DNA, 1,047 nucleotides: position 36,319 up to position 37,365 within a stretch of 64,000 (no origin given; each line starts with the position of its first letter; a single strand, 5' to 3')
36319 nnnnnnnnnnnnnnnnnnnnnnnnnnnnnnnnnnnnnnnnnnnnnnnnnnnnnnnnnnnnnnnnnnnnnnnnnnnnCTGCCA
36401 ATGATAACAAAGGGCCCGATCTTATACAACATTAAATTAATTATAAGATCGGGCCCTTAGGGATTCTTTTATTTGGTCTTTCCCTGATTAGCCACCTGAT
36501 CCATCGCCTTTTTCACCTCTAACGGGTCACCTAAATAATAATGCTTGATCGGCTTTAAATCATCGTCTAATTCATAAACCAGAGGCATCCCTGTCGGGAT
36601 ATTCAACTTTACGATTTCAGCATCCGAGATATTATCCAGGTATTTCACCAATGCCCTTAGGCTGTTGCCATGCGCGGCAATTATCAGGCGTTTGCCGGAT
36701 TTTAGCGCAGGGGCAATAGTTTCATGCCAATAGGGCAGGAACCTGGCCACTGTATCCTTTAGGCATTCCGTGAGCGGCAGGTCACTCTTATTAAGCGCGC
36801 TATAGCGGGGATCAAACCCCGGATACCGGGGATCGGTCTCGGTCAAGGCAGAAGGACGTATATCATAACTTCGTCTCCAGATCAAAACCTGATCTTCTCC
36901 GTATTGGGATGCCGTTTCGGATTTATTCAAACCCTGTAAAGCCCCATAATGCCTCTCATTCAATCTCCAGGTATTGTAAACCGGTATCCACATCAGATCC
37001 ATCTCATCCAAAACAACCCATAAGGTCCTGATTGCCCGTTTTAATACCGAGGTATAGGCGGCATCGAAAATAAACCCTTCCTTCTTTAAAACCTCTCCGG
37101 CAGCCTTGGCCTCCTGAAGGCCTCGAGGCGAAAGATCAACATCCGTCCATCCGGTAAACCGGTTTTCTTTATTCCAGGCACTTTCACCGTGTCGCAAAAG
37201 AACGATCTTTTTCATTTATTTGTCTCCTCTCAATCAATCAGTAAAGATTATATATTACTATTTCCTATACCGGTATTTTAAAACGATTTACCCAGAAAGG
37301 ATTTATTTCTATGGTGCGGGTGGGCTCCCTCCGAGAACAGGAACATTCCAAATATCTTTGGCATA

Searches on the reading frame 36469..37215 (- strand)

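Call 6: search_protein_families(library=pfam, proteins=[window:36469-37215:-])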
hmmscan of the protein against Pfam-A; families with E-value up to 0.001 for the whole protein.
window:36469-37215:- (248 aa): 1 family
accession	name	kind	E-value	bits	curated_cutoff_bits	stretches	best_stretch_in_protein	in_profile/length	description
PF00300.27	His_Phos_1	-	7.9e-34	117.5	21.7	1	4-220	1-185/194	Histidine phosphatase superfamily (branch 1)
